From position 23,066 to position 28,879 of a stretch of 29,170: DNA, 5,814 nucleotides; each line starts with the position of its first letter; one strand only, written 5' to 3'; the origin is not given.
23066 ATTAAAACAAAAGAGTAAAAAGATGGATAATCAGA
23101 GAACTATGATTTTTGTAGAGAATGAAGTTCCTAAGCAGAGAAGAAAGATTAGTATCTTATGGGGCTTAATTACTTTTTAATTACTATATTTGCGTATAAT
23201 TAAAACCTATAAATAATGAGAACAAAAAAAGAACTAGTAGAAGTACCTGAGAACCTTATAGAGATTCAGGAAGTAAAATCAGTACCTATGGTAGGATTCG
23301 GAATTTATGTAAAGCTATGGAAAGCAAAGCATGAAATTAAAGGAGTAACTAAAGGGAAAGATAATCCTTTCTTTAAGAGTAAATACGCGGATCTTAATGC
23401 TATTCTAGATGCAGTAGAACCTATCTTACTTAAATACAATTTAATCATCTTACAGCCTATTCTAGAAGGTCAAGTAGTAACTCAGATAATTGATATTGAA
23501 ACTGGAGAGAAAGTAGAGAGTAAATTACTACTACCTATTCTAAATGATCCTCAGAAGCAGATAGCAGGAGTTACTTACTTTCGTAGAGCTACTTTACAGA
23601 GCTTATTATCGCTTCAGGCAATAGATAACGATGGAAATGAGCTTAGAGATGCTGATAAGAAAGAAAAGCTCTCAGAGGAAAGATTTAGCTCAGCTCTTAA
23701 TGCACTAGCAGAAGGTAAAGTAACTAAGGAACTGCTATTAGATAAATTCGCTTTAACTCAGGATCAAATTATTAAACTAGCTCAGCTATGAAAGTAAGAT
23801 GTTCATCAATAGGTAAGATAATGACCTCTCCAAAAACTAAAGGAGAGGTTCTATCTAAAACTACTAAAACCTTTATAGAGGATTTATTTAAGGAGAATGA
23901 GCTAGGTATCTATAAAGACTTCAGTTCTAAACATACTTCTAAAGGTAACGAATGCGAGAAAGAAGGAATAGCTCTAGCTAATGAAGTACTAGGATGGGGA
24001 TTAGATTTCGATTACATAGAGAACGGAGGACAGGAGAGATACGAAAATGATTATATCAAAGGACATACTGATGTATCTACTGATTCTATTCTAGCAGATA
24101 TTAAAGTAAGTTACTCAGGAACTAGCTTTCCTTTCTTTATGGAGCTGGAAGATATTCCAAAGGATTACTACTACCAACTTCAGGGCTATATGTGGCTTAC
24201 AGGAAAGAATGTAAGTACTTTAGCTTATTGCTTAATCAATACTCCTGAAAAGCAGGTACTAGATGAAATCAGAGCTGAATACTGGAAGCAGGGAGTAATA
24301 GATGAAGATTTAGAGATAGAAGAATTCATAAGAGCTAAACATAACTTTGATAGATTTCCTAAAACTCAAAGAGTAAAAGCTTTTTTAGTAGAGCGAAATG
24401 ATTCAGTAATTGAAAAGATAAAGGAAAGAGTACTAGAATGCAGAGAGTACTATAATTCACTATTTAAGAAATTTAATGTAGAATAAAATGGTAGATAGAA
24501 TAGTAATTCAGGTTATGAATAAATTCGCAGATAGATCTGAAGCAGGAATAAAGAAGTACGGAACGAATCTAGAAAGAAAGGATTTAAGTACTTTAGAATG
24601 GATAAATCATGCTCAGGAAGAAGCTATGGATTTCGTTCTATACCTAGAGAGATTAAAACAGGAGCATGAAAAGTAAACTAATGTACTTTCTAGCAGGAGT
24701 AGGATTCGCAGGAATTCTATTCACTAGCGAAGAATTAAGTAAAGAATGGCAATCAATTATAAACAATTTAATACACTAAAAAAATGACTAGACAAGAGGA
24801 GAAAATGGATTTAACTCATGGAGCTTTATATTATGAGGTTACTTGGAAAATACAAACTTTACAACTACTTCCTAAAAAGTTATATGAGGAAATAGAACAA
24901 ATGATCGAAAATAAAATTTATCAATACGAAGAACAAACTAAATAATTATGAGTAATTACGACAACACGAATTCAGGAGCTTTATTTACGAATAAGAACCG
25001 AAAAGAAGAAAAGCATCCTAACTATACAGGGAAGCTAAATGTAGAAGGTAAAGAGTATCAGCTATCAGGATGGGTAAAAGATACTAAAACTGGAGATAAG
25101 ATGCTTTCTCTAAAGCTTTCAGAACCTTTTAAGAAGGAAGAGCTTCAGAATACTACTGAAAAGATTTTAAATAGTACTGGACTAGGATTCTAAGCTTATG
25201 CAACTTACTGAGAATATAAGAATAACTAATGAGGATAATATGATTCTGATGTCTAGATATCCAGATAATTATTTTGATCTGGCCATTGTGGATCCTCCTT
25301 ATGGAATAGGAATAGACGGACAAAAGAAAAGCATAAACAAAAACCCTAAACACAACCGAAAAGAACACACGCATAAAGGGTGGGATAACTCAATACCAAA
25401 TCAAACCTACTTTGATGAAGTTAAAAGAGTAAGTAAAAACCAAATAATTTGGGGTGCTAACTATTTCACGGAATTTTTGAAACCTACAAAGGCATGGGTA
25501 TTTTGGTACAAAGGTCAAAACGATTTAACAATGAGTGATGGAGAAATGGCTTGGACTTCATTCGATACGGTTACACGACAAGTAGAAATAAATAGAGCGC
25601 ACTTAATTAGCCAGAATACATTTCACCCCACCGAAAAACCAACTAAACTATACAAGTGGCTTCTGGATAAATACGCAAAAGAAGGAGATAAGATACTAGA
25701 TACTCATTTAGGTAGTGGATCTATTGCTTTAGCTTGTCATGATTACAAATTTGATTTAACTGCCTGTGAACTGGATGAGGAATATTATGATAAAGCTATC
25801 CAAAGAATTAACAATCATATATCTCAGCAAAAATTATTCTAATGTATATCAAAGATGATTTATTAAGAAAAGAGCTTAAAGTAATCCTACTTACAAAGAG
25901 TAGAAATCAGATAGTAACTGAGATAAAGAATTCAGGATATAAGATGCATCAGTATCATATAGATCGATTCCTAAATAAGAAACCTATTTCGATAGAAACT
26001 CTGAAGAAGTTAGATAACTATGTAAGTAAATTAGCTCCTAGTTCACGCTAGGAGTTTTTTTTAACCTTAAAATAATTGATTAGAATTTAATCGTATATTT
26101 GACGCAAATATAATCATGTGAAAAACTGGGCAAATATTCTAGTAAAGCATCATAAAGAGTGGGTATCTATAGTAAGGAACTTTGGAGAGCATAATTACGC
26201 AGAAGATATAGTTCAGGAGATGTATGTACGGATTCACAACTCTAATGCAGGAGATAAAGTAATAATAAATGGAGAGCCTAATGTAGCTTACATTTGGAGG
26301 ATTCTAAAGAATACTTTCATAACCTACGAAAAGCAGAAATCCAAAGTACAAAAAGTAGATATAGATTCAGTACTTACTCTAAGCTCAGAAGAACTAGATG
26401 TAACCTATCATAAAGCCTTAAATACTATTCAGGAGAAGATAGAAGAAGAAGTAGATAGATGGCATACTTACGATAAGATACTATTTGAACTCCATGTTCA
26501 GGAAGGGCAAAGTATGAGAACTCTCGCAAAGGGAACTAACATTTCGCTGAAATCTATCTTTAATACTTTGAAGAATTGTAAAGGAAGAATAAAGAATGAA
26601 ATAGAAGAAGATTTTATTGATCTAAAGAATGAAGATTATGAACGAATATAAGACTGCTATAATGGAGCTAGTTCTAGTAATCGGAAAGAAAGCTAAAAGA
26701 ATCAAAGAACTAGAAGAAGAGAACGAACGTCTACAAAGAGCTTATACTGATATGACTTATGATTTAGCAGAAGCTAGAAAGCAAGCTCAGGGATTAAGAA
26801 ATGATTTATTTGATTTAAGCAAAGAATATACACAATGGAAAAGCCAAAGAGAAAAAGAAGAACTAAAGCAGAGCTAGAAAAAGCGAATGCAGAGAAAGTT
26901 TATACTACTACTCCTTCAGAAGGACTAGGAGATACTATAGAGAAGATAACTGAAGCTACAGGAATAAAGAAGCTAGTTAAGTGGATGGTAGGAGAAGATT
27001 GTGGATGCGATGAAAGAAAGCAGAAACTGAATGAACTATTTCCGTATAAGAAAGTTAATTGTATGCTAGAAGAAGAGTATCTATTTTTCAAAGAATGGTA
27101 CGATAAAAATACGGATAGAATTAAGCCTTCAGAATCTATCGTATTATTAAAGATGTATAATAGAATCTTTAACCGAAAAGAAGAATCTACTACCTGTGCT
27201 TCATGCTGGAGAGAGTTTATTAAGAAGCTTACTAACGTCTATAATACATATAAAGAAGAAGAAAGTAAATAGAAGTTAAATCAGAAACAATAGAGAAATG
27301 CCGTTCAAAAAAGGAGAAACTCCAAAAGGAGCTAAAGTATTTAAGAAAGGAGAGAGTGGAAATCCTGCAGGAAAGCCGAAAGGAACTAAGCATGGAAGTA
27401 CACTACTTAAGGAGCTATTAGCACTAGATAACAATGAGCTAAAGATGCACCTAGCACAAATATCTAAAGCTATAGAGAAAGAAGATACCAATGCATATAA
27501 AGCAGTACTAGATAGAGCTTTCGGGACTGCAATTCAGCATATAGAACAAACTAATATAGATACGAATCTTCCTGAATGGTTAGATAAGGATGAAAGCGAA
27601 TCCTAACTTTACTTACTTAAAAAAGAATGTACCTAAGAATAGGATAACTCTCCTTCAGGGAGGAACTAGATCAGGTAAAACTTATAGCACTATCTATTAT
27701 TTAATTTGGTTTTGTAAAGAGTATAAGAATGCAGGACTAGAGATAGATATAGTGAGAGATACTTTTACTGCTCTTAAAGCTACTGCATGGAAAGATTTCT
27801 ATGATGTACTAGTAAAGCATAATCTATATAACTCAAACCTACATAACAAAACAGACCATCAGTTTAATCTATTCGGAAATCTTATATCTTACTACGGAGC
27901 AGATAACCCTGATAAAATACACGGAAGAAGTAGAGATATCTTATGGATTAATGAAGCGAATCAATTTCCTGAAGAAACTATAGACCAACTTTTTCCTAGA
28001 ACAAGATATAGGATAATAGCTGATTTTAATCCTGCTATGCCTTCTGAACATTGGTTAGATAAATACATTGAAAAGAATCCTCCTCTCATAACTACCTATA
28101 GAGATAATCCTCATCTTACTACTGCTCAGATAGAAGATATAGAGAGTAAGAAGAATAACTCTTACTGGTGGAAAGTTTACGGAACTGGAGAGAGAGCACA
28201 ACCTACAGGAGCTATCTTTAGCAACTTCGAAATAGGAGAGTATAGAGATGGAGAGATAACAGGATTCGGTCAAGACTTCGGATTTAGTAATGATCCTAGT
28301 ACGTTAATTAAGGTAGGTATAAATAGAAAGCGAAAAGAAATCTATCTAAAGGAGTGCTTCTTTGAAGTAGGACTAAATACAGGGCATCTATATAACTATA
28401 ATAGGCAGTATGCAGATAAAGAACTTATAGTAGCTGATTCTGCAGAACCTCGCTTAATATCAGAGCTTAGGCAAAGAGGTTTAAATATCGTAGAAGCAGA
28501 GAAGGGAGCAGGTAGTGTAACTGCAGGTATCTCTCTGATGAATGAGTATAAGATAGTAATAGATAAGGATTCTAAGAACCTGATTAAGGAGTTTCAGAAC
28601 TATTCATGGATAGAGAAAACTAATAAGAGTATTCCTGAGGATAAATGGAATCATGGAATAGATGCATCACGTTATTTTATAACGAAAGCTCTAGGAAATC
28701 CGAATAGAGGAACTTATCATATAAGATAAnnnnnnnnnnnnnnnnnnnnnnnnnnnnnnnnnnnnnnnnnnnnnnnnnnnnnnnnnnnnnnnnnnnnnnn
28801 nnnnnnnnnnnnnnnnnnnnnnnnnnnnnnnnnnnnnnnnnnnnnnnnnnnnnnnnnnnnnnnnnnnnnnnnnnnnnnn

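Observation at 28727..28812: Predicted minus-strand small RNA, with a host-type promoter, a UUCG-loop terminator and a loop complementary to early-gene start codons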

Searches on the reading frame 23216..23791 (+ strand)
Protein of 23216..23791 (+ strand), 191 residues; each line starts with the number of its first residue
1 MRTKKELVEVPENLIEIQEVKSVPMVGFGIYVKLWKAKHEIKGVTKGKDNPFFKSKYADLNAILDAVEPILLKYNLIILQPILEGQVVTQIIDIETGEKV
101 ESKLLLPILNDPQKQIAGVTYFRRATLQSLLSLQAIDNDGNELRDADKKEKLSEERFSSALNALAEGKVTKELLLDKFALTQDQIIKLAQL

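Call 9: search_protein_families(library=phrogs, proteins=[window:23216-23791:+])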
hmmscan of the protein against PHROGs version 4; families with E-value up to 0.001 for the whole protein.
window:23216-23791:+ (191 aa): 3 families
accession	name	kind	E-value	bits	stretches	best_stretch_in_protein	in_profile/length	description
phrog_2324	-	DNA, RNA and nucleotide metabolism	1.7e-29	103.7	1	30-155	11-143/193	Erf-like ssDNA annealing protein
phrog_155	-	DNA, RNA and nucleotide metabolism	4.4e-22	80.1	1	30-165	68-213/308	Erf-like ssDNA annealing protein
phrog_34817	-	unknown function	1.9e-08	34.9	1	25-151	17-142/291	-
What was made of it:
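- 23185..24486 (+): Target operon: promoter box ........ (23185-92), erf (23216-23791) and an exonuclease gene (23788-24486). PHROGs erf-like match at 1.7e-29 (call 9).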

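Call 36: find_related_loci(query=window:23216-23791:+, collection=viral_contigs, flank=10000)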
Query window:23216-23791:+ (191 aa) in viral_contigs; peptide patterns used: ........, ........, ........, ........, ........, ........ (x = any residue, [..] = any of these).
47 stretches matched a pattern; 18 encode a relative of the query (tblastn E <= 1e-3); 18 distinct loci.
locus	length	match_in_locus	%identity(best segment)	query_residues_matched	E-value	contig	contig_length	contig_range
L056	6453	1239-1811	96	1-191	7e-121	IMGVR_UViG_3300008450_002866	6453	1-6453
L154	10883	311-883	95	1-191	2e-119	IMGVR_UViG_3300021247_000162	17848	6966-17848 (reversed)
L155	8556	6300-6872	94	1-191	6e-116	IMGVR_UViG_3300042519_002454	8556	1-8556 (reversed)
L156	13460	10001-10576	86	1-191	3e-106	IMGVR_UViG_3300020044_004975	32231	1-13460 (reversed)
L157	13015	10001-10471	76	29-184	9e-74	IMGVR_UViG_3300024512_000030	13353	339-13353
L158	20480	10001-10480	68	30-188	1e-65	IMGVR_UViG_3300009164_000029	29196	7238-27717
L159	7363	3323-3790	69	30-184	1e-65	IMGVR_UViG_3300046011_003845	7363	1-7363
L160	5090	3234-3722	66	30-191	2e-65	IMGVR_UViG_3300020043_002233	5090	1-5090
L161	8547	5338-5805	69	30-184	1e-65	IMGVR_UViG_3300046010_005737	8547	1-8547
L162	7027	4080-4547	68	30-184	3e-65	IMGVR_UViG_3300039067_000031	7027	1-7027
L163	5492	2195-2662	69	30-184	2e-65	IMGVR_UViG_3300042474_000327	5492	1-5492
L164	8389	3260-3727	69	30-184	4e-65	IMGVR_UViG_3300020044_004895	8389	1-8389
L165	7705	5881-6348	69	30-184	7e-65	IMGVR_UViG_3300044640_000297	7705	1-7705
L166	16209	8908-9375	69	30-184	1e-64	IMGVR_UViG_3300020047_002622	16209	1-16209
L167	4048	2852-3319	69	30-184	2e-64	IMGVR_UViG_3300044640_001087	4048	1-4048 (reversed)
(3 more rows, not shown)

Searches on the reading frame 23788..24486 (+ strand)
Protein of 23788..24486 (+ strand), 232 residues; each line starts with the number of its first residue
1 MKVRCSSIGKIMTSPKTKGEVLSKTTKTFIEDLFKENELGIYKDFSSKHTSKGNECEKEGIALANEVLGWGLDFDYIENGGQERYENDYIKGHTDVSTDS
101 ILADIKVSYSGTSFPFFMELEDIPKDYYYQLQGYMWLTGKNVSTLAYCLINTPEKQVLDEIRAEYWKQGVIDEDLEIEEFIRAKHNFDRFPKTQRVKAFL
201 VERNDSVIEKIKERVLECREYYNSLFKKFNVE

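Call 66: search_protein_families(library=pfam, proteins=[window:23788-24486:+], max_evalue=0.01)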
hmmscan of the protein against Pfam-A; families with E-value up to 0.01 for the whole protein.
window:23788-24486:+ (232 aa): 0 families

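Call 84: search_protein_families(library=phrogs, proteins=[window:23788-24486:+], max_evalue=0.001)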
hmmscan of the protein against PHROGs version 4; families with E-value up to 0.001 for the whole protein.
window:23788-24486:+ (232 aa): 4 families
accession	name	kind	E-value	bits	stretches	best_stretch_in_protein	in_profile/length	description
phrog_5715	-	DNA, RNA and nucleotide metabolism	6.4e-49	167.4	1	2-228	3-211/213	exonuclease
phrog_149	-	DNA, RNA and nucleotide metabolism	2.3e-07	30.5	1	3-221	612-792/1242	exonuclease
phrog_1706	-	DNA, RNA and nucleotide metabolism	0.00022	21.8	1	85-184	117-220/293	CRISPR/Cas system associated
phrog_434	-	DNA, RNA and nucleotide metabolism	0.00026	21.3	0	104-177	161-205/372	RecE-like recombination exonuclease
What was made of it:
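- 23185..24486 (+): Exonuclease phrog_5715 at 6.4e-49 (call 84).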

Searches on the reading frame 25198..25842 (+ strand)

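Call 66: search_protein_families(library=pfam, proteins=[window:25198-25842:+], max_evalue=0.01)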
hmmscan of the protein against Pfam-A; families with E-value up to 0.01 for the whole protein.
window:25198-25842:+ (214 aa): 1 family
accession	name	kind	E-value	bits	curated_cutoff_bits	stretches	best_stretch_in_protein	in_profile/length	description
PF01555.25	N6_N4_Mtase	-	3.2e-14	53.9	26.7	1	127-200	151-219/221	DNA methylase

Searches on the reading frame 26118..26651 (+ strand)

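Call 66: search_protein_families(library=pfam, proteins=[window:26118-26651:+], max_evalue=0.01)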
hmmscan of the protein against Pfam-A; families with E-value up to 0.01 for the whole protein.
window:26118-26651:+ (177 aa): 3 families
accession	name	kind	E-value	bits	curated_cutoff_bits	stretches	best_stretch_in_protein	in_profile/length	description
PF04542.20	Sigma70_r2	-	0.0041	17.3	24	0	9-74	2-68/71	Sigma-70 region 2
PF08475.15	Baculo_VP91_N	-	0.0058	16.8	24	1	29-131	35-131/192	Viral capsid protein 91 N-terminal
PF23891.1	DUF7243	-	0.0093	16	27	0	31-80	21-66/177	Family of unknown function (DUF7243)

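Call 84: search_protein_families(library=phrogs, proteins=[window:26118-26651:+], max_evalue=0.001)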
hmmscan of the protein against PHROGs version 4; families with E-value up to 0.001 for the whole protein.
window:26118-26651:+ (177 aa): 1 family
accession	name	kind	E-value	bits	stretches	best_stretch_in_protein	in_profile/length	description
phrog_1740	-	transcription regulation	2.7e-05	23.9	1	16-167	77-221/567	RNA polymerase sigma factor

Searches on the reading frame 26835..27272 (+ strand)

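Call 9: search_protein_families(library=phrogs, proteins=[window:26835-27272:+])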
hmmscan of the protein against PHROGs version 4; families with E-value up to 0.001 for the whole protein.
window:26835-27272:+ (145 aa): 1 family
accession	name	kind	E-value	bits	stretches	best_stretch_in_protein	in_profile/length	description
phrog_32048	-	unknown function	2.8e-08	35.1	1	26-140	9-119/119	-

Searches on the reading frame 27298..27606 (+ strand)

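Call 9: search_protein_families(library=phrogs, proteins=[window:27298-27606:+])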
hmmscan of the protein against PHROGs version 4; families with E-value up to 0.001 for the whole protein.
window:27298-27606:+ (102 aa): 2 families
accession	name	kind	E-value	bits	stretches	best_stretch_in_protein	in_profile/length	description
phrog_4114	-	unknown function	2e-08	35.2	1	14-47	9-42/123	-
phrog_26239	-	unknown function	6.1e-05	24.4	1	8-41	15-47/146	-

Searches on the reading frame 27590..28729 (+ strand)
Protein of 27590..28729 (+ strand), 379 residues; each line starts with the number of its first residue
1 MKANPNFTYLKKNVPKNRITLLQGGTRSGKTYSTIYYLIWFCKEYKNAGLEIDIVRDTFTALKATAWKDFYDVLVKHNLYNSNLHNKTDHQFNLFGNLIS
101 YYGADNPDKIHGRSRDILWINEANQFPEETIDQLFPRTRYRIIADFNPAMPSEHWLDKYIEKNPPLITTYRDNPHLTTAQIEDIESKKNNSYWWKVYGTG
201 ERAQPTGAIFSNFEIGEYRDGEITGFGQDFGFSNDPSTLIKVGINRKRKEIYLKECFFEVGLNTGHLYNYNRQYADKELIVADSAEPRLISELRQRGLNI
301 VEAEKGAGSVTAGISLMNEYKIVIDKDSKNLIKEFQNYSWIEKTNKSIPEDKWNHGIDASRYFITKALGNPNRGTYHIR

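Call 9: search_protein_families(library=phrogs, proteins=[window:27590-28729:+])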
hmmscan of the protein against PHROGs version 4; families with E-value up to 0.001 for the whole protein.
window:27590-28729:+ (379 aa): 7 families
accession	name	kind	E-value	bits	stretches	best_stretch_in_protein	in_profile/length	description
phrog_2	-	head and packaging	3.1e-38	133.1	1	13-366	275-591/807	terminase large subunit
phrog_5653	-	head and packaging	2.3e-31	110.1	1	206-370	7-183/199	terminase large subunit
phrog_6672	-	head and packaging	2.4e-26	93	1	248-370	4-132/145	terminase large subunit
phrog_3717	-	head and packaging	4.6e-21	76.5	1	11-242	17-270/277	terminase large subunit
phrog_10250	-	head and packaging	3.5e-09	37.7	1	226-373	48-221/228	terminase large subunit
phrog_979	-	head and packaging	1.1e-07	31.9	1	16-161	165-315/642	terminase large subunit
phrog_22023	-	unknown function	0.00032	22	1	136-253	19-142/153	-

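Call 12: find_related_loci(query=window:27590-28729:+, collection=viral_contigs, flank=3000)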
Query window:27590-28729:+ (379 aa) in viral_contigs; peptide patterns used: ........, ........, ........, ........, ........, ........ (x = any residue, [..] = any of these).
43 stretches matched a pattern; 43 encode a relative of the query (tblastn E <= 1e-3); 42 distinct loci.
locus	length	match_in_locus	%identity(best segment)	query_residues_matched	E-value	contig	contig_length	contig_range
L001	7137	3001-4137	99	1-379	0e+0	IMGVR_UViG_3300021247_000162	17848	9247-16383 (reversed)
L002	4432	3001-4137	99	1-379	0e+0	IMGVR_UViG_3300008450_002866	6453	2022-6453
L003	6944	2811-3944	99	2-379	0e+0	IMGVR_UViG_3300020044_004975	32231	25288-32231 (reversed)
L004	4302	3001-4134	92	2-379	0e+0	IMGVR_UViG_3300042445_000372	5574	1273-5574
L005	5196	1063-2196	79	2-379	0e+0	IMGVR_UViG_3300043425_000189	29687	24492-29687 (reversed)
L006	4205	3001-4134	81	2-379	0e+0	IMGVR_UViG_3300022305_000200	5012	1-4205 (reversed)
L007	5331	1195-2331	76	1-379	0e+0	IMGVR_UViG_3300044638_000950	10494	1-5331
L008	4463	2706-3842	77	1-379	0e+0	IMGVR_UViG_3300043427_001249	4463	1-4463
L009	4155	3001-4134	76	2-379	0e+0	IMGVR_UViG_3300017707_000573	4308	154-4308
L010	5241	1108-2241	76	2-379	0e+0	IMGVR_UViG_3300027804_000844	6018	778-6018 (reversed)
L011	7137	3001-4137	77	1-379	0e+0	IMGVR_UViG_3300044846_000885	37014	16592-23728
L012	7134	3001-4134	75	2-379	0e+0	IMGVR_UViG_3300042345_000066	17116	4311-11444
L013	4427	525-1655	77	3-379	0e+0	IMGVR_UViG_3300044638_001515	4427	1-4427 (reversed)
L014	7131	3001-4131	77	3-379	0e+0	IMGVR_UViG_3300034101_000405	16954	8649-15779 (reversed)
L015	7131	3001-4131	76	3-379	0e+0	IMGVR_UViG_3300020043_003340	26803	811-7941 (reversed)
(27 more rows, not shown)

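Call 39: search_dna_similar(query=window:27590-28729:+, collection=phages, mode=protein, max_rows=25)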
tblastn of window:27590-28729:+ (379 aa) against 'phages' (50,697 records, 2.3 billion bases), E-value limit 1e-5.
Records with a match: 1421; places in all: 1428; records where one place covers at least 80% of the query: 986.
Best place of each record, by identity: <60% 1421.
By first word of the organism name: Staphylococcus 149; Streptococcus 144; Salmonella 136; Klebsiella 115; Bacteroides 97; Enterococcus 91; Flavobacterium 75; Clostridium 62; Bacillus 47; Acinetobacter 43; and 76 more.
By host as written in the record: - 174; Klebsiella pneumoniae 45; Staphylococcus aureus 39; Clostridium sporogenes ATCC-15579 30; Enterococcus faecalis 29; Flavobacterium sp. LMO9 27; Acinetobacter baumannii 20; Flavobacterium sp. LMO6 19; and 524 more.
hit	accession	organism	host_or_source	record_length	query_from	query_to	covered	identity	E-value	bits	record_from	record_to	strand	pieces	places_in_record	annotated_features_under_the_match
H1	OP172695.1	Phocaeicola phage BM127P2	Phocaeicola massiliensis DA127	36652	15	364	92%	37.0%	8e-60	214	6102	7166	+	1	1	hypothetical protein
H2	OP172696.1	Phocaeicola phage BM127P3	Phocaeicola massiliensis DA127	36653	15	364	92%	37.0%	8e-60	214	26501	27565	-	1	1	hypothetical protein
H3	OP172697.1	Phocaeicola phage BM127P4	Phocaeicola massiliensis DA127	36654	15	364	92%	37.0%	8e-60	214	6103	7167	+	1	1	hypothetical protein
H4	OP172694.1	Phocaeicola phage BM127P1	Phocaeicola massiliensis DA127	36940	15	364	92%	37.0%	8e-60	214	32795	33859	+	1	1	hypothetical protein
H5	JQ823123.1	Nonlabens phage P12024L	Persicivirga sp. IMCC12024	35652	1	378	100%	32.8%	1e-41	161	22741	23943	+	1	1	phage terminase, large subunit, PBSX family | hypothetical protein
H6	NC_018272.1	Nonlabens phage P12024L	Persicivirga sp. IMCC12024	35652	1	378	100%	32.8%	1e-41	161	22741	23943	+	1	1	terminase large subunit | hypothetical protein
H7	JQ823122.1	Nonlabens phage P12024S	Persicivirga sp. IMCC12024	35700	1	378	100%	32.8%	2e-41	161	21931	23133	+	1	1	phage terminase, large subunit, PBSX family | hypothetical protein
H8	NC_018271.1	Nonlabens phage P12024S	Persicivirga sp. IMCC12024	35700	1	378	100%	32.8%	2e-41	161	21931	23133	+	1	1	terminase large subunit | hypothetical protein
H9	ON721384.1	Bacteroides phage EMB1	Bacteroides uniformis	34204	15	364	92%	35.4%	2e-57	207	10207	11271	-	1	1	terminase large subunit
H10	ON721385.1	Bacteroides phage EMB2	Bacteroides uniformis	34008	15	364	92%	35.4%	7e-57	206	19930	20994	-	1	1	terminase large subunit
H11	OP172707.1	Bacteroides phage BS162P3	Bacteroides salyersiae BSC162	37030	15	364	92%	35.1%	1e-60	216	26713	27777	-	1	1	terminase large subunit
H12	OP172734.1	Bacteroides phage BU241P2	Bacteroides uniformis DA241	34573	15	364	92%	34.9%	2e-57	207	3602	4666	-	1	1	terminase large subunit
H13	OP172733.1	Bacteroides phage BU241P1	Bacteroides uniformis DA241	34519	15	362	92%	35.1%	2e-57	207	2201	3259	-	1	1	terminase large subunit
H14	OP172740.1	Phocaeicola phage BV200P1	Phocaeicola vulgatus DA200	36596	15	364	92%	34.8%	2e-56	204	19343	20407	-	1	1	terminase large subunit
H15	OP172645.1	Bacteroides phage BC669P2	Bacteroides caccae DA669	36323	15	364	92%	34.8%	3e-54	198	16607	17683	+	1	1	terminase large subunit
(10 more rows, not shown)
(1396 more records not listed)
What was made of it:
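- Tried and rejected: The closest cultured terminases are at most 37% identical and come from Bacteroides, Phocaeicola and Nonlabens phages (call 39).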
